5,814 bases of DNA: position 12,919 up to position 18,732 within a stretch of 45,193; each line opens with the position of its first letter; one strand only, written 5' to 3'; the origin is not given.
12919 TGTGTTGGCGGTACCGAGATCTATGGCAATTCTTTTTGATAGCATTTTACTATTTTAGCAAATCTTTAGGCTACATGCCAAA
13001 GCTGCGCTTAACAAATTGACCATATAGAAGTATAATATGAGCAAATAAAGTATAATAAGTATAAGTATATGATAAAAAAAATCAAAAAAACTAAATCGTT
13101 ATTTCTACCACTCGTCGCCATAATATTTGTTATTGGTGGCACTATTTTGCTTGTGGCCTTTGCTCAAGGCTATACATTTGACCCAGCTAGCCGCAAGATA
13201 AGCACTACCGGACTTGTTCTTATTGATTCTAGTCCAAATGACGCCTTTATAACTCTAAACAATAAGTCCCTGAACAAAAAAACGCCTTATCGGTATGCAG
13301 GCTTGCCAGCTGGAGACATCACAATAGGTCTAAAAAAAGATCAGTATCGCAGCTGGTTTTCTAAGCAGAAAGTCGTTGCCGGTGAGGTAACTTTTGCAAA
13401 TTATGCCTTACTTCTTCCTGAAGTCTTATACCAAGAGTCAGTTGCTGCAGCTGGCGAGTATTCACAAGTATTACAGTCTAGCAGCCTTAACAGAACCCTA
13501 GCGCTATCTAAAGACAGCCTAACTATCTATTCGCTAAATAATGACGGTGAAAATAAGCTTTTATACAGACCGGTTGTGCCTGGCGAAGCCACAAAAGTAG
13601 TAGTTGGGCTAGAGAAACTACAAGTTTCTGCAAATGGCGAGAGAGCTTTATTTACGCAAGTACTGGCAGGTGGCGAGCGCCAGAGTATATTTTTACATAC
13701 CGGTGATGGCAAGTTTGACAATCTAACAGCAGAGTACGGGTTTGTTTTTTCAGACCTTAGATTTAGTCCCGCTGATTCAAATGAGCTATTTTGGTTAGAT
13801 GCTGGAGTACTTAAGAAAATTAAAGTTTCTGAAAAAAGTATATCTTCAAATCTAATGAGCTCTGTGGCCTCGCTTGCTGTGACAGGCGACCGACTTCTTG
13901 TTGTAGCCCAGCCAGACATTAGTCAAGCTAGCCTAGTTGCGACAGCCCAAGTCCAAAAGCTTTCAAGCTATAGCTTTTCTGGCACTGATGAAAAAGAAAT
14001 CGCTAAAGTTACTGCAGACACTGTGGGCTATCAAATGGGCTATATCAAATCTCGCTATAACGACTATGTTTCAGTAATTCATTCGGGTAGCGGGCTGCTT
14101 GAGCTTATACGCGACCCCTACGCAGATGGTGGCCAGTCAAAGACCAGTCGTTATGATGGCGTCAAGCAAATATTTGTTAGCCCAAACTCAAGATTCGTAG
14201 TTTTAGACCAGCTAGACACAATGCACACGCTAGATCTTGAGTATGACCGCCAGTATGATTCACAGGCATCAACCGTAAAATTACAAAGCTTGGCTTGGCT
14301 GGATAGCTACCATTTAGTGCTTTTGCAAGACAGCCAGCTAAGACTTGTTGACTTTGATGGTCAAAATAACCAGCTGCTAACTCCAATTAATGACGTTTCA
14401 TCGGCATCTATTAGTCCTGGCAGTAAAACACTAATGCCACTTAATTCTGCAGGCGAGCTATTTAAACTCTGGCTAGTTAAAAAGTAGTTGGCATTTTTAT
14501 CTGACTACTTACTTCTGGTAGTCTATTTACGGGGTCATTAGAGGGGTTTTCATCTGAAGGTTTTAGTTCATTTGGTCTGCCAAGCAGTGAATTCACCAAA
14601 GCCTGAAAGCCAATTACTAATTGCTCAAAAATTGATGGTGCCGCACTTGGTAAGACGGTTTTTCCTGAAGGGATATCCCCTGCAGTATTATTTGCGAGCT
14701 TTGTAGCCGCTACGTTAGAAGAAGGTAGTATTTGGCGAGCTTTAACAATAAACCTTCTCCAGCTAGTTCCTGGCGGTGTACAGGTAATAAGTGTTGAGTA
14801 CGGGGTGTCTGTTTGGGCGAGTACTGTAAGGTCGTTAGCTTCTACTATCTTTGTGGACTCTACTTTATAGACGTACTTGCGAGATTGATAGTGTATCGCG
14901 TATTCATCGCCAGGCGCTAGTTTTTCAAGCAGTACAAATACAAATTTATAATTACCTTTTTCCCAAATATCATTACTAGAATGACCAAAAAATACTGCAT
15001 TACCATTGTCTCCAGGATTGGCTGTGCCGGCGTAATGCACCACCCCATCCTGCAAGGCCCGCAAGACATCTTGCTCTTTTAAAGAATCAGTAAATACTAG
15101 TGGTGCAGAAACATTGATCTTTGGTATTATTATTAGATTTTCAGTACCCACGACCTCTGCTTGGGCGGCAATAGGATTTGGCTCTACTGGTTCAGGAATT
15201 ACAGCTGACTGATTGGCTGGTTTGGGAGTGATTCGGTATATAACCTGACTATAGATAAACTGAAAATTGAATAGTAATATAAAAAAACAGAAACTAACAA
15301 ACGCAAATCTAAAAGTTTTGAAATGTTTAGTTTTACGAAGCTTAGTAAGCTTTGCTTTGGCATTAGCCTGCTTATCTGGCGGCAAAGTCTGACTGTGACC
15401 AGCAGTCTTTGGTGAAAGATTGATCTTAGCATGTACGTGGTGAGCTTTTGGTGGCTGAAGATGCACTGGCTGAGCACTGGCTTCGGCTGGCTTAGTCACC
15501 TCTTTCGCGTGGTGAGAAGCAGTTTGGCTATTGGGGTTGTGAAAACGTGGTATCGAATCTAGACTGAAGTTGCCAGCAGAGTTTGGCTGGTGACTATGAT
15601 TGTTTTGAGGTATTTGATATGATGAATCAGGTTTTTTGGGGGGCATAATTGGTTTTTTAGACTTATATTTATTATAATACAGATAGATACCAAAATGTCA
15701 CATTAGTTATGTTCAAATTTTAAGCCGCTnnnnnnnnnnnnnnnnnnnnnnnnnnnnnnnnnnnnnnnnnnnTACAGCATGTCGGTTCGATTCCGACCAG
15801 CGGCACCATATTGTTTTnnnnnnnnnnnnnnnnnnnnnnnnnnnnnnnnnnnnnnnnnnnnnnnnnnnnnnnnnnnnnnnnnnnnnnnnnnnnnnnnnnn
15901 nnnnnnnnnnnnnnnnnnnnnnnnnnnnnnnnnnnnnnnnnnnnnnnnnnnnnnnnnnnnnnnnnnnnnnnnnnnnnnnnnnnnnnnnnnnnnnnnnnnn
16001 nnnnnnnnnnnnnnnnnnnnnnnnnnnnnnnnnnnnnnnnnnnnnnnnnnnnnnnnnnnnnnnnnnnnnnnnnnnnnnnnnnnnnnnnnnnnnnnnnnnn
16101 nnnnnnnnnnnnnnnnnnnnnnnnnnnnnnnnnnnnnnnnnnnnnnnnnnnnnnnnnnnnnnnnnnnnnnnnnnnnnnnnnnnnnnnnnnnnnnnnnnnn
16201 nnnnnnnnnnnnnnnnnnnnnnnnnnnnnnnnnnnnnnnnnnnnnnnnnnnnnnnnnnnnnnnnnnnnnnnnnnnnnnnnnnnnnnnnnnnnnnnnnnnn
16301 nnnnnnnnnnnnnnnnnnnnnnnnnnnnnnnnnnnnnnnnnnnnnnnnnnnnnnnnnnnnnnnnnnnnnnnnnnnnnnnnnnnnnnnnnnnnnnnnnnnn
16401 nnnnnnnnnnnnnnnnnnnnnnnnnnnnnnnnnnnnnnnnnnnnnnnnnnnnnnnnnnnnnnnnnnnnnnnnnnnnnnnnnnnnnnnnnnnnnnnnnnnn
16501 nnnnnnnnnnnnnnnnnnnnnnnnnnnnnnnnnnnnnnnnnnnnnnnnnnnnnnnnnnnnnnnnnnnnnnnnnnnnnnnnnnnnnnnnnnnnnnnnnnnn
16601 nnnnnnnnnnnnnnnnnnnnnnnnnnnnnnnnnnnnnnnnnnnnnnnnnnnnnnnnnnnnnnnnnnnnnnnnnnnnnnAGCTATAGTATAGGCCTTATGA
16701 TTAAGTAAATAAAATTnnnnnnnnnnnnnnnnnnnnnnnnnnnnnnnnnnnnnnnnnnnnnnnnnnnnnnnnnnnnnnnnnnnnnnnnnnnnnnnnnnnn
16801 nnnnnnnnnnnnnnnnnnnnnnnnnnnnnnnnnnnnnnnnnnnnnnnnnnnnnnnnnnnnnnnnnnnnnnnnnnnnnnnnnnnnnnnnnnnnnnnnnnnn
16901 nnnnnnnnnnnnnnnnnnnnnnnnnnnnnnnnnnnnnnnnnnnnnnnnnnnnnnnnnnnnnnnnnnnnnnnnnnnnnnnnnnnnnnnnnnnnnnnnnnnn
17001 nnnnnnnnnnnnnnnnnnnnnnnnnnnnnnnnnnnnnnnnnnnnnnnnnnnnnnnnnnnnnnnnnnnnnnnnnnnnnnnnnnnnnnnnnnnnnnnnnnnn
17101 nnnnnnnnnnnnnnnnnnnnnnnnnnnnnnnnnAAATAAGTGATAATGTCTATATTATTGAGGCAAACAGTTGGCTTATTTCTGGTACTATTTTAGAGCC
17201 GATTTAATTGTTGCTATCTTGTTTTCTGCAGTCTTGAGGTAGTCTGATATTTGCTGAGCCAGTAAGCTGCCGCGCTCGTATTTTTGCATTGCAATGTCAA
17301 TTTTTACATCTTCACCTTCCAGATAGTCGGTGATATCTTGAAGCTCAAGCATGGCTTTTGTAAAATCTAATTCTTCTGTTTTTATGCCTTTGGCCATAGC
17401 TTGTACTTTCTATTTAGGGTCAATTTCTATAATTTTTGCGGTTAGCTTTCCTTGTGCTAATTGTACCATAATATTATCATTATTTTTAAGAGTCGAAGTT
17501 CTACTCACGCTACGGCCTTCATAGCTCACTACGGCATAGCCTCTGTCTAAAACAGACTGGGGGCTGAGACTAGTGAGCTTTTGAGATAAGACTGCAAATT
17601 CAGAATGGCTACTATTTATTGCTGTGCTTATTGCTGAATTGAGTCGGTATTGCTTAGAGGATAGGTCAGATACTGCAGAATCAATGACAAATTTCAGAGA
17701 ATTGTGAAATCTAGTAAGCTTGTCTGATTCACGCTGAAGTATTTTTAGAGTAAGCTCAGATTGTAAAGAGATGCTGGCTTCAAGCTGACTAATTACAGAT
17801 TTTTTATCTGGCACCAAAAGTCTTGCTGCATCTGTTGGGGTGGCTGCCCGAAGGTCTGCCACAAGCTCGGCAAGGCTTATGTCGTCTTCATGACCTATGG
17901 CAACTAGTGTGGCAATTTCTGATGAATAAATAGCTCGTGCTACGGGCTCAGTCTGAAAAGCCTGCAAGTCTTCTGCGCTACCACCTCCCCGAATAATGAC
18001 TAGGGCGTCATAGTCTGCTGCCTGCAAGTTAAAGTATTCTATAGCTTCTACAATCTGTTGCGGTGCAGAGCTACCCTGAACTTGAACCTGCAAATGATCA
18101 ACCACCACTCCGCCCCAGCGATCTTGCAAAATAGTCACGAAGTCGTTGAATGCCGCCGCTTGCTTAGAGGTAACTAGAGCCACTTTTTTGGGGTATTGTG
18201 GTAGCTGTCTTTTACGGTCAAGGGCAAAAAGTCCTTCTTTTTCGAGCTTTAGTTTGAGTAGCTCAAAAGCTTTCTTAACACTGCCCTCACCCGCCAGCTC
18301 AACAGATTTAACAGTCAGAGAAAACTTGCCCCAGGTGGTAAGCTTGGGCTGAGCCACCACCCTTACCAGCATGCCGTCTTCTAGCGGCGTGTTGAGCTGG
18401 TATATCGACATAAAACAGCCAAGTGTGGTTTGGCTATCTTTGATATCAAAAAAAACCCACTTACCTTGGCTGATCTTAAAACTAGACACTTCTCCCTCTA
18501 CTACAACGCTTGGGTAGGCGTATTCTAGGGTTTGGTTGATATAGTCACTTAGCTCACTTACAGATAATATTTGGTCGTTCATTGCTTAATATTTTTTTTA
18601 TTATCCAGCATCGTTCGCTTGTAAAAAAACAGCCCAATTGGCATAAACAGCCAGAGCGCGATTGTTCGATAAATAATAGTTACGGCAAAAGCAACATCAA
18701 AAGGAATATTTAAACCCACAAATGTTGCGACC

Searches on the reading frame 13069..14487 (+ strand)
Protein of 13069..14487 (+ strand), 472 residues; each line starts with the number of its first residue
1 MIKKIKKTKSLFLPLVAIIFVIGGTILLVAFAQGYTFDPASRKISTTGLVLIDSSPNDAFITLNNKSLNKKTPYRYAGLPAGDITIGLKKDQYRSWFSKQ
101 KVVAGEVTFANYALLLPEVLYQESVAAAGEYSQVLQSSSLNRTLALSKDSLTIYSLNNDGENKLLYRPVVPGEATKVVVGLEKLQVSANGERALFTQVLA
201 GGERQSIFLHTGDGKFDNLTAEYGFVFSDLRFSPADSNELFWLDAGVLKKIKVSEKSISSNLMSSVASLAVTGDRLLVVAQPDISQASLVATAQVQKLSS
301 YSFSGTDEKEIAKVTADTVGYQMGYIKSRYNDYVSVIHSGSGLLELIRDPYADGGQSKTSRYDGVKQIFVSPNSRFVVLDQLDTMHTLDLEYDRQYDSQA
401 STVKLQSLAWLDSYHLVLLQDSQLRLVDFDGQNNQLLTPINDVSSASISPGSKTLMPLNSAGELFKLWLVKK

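Call 72: search_protein_families(library=pfam, proteins=[window:13069-14487:+], max_evalue=0.001)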
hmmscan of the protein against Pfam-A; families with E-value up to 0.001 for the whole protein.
window:13069-14487:+ (472 aa): 1 family
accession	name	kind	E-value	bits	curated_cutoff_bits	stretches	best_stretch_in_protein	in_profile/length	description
PF08308.17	PEGA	-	3e-07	30.7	20.8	1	48-114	2-67/71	PEGA domain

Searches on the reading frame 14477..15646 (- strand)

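Call 72: search_protein_families(library=pfam, proteins=[window:14477-15646:-], max_evalue=0.001)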
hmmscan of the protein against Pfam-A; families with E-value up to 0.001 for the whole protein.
window:14477-15646:- (389 aa): 1 family
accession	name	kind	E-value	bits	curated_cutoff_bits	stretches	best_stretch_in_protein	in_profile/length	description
PF04203.18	Sortase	-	2.1e-23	82.9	26.6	1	172-304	1-123/125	Sortase domain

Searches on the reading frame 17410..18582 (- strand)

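Call 73: search_protein_families(library=pfam, proteins=[window:17410-18582:-], max_evalue=0.001)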
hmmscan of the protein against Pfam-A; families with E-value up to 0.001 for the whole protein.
window:17410-18582:- (390 aa): 3 families
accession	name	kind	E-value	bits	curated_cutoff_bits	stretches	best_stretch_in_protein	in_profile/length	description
PF02601.20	Exonuc_VII_L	-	1.2e-71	242.3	35.9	2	118-297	1-179/315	Exonuclease VII, large subunit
PF13742.12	tRNA_anti_2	-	5.7e-14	52.6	27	1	6-94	1-94/95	OB-fold nucleic acid binding domain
PF01336.31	tRNA_anti-codon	-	4.3e-06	27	27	1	26-96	1-74/75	OB-fold nucleic acid binding domain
